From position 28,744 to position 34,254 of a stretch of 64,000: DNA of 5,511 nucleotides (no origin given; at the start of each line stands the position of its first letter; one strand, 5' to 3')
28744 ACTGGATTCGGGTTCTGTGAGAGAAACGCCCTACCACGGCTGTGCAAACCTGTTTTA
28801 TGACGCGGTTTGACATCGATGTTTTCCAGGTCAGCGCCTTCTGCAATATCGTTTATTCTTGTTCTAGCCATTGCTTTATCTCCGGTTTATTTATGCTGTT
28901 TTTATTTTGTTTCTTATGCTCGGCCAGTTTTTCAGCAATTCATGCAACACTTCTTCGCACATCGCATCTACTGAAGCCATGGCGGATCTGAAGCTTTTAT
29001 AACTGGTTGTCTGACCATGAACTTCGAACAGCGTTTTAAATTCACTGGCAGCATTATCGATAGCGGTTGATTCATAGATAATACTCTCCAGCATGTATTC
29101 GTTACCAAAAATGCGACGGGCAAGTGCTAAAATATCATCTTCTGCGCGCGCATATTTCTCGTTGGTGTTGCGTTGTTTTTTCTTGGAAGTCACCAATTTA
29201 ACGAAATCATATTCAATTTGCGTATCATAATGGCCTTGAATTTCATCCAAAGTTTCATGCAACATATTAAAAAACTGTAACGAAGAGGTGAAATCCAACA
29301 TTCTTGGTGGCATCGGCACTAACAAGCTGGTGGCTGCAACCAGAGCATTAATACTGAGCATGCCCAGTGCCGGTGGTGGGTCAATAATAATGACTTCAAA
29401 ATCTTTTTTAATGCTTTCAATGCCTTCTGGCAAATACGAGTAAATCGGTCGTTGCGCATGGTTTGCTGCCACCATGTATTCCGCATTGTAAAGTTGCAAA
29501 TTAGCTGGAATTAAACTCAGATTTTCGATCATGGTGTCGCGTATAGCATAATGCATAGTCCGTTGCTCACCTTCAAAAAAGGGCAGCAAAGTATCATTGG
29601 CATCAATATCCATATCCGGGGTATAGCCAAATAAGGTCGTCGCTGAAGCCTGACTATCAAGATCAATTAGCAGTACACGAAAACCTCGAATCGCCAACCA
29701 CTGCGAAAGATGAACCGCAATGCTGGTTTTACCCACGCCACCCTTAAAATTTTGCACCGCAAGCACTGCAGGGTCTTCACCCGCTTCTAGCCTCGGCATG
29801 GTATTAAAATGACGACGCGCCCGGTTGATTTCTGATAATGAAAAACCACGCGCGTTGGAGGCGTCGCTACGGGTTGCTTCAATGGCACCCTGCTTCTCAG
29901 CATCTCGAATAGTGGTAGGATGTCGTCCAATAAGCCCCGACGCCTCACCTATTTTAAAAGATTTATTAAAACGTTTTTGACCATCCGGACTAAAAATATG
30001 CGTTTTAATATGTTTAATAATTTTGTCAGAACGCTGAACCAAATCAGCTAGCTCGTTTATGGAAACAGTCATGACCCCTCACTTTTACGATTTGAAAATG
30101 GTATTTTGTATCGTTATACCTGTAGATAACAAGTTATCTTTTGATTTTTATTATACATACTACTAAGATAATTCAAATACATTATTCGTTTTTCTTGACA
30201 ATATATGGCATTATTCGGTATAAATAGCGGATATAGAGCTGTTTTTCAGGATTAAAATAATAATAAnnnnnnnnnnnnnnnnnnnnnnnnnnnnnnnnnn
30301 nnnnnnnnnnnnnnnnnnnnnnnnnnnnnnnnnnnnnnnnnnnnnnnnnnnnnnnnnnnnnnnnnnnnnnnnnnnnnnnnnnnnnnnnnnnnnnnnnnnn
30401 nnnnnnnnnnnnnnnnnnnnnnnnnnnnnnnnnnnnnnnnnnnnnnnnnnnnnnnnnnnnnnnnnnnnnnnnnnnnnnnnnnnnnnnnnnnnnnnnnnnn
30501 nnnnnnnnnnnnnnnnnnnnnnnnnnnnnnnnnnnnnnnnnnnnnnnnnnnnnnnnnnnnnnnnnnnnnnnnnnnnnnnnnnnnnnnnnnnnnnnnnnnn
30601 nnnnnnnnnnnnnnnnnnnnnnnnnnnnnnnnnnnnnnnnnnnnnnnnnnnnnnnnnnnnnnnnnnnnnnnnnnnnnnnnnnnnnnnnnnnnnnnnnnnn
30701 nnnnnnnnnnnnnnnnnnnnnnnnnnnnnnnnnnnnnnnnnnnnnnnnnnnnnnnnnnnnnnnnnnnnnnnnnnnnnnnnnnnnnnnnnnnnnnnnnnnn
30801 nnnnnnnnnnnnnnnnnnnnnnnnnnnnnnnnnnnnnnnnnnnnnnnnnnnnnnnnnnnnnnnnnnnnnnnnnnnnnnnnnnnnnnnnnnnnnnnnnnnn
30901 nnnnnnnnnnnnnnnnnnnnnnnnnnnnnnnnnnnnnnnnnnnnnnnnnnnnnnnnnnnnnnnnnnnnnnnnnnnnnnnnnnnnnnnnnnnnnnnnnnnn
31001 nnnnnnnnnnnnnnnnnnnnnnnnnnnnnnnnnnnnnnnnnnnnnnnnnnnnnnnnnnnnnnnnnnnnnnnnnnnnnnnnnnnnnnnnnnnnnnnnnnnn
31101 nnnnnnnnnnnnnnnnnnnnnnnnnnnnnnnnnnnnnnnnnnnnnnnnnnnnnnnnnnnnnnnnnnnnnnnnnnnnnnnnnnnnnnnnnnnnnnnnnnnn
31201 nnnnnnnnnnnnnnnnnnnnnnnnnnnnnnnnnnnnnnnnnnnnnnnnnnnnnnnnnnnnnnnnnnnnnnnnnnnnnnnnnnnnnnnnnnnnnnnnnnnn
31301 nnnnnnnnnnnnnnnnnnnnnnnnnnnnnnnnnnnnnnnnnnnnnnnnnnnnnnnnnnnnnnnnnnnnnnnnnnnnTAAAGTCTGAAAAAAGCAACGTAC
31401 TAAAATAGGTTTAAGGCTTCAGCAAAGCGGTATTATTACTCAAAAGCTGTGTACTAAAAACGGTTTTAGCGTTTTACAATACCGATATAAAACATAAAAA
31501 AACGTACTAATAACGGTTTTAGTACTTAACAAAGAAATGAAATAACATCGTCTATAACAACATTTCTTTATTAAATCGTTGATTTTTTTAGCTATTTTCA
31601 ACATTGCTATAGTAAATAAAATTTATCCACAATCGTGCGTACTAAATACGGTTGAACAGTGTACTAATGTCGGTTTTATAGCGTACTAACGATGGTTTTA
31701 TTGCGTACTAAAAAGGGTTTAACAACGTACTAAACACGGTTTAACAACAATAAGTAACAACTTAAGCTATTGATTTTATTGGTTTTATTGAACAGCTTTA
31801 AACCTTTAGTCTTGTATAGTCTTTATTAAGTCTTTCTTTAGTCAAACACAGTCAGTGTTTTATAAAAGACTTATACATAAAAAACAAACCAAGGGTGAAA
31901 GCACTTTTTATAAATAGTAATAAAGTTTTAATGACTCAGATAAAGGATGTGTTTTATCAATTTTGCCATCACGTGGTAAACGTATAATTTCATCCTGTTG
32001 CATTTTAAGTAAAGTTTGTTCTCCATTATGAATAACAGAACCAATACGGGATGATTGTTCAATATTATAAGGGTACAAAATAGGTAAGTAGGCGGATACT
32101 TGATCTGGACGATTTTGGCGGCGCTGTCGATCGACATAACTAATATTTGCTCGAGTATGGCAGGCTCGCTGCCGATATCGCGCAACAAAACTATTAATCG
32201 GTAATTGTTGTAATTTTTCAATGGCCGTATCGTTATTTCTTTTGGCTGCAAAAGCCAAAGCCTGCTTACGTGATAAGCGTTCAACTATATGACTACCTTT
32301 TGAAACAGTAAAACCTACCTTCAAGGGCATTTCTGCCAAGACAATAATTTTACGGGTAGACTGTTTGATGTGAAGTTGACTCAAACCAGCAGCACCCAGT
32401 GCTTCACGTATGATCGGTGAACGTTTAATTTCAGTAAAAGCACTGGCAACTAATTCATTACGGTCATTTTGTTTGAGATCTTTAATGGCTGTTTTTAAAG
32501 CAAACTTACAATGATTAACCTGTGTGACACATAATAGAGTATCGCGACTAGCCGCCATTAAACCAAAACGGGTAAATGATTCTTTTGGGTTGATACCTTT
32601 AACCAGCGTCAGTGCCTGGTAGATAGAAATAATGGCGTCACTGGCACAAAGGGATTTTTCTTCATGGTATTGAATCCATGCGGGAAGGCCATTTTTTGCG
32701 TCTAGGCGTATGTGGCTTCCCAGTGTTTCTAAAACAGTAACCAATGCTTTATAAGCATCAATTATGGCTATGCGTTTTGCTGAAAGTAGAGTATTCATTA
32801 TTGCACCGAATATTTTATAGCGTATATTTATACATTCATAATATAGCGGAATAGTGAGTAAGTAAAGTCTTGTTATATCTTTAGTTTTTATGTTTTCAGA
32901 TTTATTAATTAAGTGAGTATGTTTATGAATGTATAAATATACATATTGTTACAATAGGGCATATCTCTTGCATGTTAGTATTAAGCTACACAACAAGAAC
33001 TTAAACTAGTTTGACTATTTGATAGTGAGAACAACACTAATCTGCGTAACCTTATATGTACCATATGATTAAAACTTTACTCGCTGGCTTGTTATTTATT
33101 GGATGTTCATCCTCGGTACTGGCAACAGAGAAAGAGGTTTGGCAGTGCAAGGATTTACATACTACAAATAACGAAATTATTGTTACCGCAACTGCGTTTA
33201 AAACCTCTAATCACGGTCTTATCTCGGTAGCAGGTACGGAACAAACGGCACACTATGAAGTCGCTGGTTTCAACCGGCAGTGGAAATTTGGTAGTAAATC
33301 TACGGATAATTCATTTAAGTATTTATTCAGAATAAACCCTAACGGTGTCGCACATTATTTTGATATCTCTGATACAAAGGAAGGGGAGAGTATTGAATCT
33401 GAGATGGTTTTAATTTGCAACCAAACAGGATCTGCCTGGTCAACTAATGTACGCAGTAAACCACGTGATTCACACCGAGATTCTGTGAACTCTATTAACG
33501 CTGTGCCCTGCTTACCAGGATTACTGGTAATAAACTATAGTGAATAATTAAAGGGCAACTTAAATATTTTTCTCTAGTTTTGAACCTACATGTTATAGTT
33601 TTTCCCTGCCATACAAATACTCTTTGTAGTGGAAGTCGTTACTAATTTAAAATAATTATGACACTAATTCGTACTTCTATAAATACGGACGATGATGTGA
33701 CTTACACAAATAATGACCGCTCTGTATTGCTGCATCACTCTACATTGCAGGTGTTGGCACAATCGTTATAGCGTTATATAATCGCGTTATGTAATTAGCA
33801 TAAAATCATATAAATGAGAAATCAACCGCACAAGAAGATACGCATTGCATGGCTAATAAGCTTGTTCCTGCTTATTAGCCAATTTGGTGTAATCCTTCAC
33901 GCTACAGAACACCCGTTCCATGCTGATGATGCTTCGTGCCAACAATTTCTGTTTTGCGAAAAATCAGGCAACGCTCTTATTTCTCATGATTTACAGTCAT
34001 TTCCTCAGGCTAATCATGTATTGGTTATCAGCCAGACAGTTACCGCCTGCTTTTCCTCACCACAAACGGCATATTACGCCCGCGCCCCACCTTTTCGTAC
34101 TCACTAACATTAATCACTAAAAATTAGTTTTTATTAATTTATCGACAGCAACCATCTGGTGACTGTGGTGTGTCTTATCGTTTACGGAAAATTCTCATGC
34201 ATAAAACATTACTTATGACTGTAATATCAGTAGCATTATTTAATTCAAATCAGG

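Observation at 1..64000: Very high density of c-di-GMP and two-component genes inside a single flagellar locus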

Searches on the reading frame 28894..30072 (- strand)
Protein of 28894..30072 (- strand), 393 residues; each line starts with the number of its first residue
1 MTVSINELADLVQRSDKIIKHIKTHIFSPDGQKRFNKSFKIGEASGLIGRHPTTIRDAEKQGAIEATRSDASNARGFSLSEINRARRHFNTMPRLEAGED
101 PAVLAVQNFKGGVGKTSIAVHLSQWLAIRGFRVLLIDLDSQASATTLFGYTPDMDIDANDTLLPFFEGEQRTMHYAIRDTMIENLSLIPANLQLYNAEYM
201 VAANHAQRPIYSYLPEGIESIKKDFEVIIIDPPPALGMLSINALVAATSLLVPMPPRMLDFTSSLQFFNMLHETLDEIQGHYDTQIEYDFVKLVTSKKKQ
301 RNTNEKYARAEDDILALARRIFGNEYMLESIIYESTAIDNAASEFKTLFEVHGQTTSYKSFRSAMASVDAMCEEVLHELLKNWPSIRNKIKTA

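Call 5: search_protein_families(library=pfam, proteins=[window:28894-30072:-], max_evalue=0.001)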
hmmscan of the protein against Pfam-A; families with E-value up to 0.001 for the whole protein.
window:28894-30072:- (393 aa): 6 families
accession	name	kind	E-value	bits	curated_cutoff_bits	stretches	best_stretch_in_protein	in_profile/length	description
PF13614.12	AAA_31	-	3.3e-36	125.3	27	1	103-284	3-173/177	AAA domain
PF01656.29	CbiA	-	1.3e-18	67.6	25.4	1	104-344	1-121/125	CobQ/CobB/MinD/ParA nucleotide binding domain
PF09140.17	MipZ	-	1.2e-08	35.1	20.7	1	103-144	2-43/262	ATPase MipZ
PF10609.15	ParA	-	1.7e-07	31.3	27.1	1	103-166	5-69/246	NUBPL iron-transfer P-loop NTPase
PF06564.18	CBP_BcsQ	-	6.4e-06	26.3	21.3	1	103-248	3-140/234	Cellulose biosynthesis protein BcsQ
PF02374.21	ArsA_ATPase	-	0.00045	20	24.3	0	110-145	9-44/305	Anion-transporting ATPase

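Call 11: find_encoding_contigs(protein=window:28894-30072:-, flank=10000, max_places=6)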
Protein window:28894-30072:- (393 aa): no gene with exactly this product is on record in the collection.

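Call 12: search_dna_similar(query=window:28894-30072:-, collection=plasmids, mode=protein, max_rows=15)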
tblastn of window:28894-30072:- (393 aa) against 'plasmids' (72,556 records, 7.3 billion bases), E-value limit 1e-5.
The search stops at 5000 records and this limit was reached: more records match than are counted here, and every count below describes the 5000 best-scoring records only.
Records with a match: at least 5000; places in all: 5247; records where one place covers at least 80% of the query: 4997.
Best place of each record, by identity: <60% 5000.
By first word of the organism name: Klebsiella 2464; Escherichia 1667; Enterobacter 229; Citrobacter 78; Salmonella 71; Sphingobium 61; Rhizobium 52; Pseudosulfitobacter 47; Novosphingobium 33; Raoultella 32; and 78 more.
By predicted mobility (MOB-suite, as given by PLSDB): conjugative 2549; non-mobilizable 1966; mobilizable 485.
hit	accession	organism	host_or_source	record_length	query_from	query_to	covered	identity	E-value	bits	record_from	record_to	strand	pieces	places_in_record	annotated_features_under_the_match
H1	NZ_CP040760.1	Paracoccus liaowanqingii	Tibetan antelope,cell culture,feces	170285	2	385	98%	42.1%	1e-88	300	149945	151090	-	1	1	AAA family ATPase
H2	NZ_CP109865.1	Paracoccus aminovorans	bacteria,human fecal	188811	3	391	99%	41.4%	1e-92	311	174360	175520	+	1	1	AAA family ATPase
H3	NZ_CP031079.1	Paracoccus yeei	Homo sapiens,single cell,eye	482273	3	385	97%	41.8%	5e-90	303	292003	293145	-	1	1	AAA family ATPase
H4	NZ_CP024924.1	Sphingomonas psychrotolerans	Leontopodium alpinum,cell,Tianshan ...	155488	8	393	98%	41.4%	3e-81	278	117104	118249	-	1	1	AAA family ATPase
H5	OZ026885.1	Candidatus Methylocalor cossyra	-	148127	3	391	99%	41.0%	1e-92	311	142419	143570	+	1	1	Chromosome partitioning protein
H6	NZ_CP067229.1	Paracoccus sp. MC1862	pure cultures of bacteria,river bed soil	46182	3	385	97%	41.6%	7e-90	303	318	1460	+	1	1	AAA family ATPase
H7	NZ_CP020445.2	Paracoccus yeei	Homo sapiens,Urine suprapubic aspirate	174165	3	385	97%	41.6%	8e-90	303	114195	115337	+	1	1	AAA family ATPase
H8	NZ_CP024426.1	Paracoccus yeei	Homo sapiens,single cell,skin swab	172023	3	385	97%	41.6%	1e-89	302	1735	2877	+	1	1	AAA family ATPase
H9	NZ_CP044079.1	Paracoccus yeei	Homo sapiens,clinical isolate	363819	3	385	97%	41.6%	1e-89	302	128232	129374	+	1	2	AAA family ATPase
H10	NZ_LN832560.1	Paracoccus aminovorans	-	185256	3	391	99%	40.9%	1e-91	308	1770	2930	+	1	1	AAA family ATPase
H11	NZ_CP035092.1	Paracoccus denitrificans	Homo sapiens,cell culture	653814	3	391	99%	40.9%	7e-90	303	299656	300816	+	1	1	AAA family ATPase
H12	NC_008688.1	Paracoccus denitrificans PD1222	-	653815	3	391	99%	40.9%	7e-90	303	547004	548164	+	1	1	AAA family ATPase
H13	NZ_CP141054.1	Paracoccus denitrificans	-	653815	3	391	99%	40.9%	7e-90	303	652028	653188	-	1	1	AAA family ATPase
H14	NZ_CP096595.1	Paracoccus denitrificans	mixed culture,activated sludge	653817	3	391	99%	40.9%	7e-90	303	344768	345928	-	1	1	AAA family ATPase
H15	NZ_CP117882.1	Novosphingobium sp. KACC 22771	Single cell,soil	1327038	7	385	96%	41.9%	1e-91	308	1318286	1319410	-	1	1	none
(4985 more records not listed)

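Call 28: list_cluster_members(proteins=[P0001, P0121, window:28894-30072:-, window:30267-31376:+, window:37437-38471:-, window:9788-10948:-])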
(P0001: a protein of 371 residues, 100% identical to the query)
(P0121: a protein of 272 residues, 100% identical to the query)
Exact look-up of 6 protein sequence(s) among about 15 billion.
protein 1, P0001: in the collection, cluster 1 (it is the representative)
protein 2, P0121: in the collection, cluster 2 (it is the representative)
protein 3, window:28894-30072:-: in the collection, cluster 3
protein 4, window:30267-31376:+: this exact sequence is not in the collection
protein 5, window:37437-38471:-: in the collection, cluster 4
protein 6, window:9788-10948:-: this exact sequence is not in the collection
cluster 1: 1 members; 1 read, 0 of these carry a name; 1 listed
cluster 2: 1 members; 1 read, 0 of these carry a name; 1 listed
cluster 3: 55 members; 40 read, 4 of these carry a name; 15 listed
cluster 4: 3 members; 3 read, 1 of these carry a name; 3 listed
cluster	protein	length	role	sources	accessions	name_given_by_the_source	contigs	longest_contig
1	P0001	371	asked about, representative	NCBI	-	-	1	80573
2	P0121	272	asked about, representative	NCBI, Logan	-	-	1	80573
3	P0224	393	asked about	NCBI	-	-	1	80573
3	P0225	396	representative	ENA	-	-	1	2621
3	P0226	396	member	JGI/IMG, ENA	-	chromosome partitioning protein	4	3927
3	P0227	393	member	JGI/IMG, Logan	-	chromosome partitioning protein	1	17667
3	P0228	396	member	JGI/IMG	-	chromosome partitioning protein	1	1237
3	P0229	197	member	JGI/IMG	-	chromosome partitioning protein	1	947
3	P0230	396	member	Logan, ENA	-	-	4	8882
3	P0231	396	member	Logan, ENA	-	-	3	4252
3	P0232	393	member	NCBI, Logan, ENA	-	-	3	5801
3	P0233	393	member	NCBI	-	-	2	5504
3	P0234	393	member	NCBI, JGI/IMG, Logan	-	-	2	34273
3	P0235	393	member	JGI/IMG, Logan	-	-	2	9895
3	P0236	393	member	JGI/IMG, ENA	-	-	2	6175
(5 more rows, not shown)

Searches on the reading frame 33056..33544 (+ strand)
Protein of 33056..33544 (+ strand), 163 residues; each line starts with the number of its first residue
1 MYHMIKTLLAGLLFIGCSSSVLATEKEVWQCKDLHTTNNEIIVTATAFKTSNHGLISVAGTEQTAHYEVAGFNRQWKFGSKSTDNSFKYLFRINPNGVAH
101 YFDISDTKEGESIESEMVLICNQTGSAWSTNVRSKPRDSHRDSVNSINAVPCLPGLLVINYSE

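Call 6: search_protein_families(library=pfam, proteins=[window:33056-33544:+], max_evalue=0.001)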
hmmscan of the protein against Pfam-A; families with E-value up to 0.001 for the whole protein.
window:33056-33544:+ (163 aa): 0 families

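Call 55: search_protein_families(library=pfam, proteins=[window:33056-33544:+], max_evalue=5)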
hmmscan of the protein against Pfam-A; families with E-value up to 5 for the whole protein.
window:33056-33544:+ (163 aa): 1 family
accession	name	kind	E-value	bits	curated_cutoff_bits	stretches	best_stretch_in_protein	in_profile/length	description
PF16923.11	Glyco_hydro_63N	-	0.073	13.6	23.8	1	104-147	69-112/227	Glycosyl hydrolase family 63 N-terminal domain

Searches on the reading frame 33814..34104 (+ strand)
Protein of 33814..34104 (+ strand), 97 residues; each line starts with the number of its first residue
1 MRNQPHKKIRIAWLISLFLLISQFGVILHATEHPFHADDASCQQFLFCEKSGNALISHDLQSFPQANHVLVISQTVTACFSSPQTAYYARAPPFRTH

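Call 55: search_protein_families(library=pfam, proteins=[window:33814-34104:+], max_evalue=5)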
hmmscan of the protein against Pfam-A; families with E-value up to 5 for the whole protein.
window:33814-34104:+ (97 aa): 1 family
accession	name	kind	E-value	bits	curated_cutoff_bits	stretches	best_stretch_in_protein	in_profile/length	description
PF10795.14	DUF2607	-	0.68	10.7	24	0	8-94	13-100/100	Protein of unknown function (DUF2607)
